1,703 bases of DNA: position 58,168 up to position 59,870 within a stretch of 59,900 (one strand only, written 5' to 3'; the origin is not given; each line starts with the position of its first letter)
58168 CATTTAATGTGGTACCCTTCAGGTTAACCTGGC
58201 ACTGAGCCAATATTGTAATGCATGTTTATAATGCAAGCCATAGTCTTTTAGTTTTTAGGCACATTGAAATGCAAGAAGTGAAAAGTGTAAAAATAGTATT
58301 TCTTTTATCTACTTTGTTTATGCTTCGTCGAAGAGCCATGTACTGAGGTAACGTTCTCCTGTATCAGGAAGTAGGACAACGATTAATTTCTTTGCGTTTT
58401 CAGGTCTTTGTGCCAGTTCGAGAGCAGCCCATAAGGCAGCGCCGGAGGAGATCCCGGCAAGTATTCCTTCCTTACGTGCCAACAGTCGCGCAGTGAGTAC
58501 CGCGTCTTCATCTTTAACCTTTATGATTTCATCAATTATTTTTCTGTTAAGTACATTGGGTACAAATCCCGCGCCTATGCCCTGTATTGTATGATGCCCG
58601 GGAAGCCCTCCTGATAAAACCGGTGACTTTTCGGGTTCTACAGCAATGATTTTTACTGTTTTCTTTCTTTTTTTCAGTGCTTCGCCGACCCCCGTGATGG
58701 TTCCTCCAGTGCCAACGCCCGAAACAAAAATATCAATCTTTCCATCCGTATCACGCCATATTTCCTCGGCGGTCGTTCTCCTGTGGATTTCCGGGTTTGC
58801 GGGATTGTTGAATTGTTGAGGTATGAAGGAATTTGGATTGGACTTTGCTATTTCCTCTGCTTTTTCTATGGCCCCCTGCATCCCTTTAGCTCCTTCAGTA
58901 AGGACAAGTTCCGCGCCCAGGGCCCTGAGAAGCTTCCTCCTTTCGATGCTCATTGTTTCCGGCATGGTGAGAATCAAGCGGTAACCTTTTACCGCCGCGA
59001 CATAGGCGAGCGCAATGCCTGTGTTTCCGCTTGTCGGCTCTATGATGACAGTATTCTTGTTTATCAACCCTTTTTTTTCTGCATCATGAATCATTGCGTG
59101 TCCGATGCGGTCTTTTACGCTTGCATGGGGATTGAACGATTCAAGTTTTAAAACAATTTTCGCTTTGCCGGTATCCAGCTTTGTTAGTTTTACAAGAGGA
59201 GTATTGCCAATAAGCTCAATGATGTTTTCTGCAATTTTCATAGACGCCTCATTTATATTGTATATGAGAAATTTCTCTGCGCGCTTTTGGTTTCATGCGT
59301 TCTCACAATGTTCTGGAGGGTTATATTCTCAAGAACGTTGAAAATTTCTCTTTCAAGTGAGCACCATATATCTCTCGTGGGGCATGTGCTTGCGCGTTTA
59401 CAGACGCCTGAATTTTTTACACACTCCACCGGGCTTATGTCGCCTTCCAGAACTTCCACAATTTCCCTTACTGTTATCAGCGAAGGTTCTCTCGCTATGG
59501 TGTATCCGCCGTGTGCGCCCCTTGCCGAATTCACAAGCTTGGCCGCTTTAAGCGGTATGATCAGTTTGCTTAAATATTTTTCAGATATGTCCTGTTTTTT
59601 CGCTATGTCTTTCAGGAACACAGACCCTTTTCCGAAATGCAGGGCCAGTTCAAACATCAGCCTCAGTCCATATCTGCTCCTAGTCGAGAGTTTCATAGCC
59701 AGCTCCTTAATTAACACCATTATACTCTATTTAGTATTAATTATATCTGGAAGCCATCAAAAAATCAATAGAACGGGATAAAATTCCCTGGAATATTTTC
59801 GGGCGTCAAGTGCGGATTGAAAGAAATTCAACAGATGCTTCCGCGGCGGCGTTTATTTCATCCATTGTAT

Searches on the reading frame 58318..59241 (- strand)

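Call 20: search_protein_families(library=pfam, proteins=[window:58318-59241:-], max_evalue=0.001)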
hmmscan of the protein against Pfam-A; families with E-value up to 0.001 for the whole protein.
window:58318-59241:- (307 aa): 1 family
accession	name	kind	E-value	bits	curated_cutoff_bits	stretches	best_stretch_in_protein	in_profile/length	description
PF00291.31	PALP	-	1.7e-78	264.4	35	1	9-293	3-295/295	Pyridoxal-phosphate dependent enzyme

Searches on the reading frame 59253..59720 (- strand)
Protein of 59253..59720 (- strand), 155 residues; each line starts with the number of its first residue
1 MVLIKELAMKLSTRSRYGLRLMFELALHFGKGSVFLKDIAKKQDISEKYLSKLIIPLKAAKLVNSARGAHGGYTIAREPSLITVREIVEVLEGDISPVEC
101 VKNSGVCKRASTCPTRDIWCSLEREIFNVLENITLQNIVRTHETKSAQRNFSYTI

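Call 20: search_protein_families(library=pfam, proteins=[window:59253-59720:-], max_evalue=0.001)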
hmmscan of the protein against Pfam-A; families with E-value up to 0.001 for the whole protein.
window:59253-59720:- (155 aa): 1 family
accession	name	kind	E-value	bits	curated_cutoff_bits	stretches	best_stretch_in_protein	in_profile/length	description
PF02082.26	Rrf2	-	4.4e-37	127.6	30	1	11-140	1-131/132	Iron-dependent Transcriptional regulator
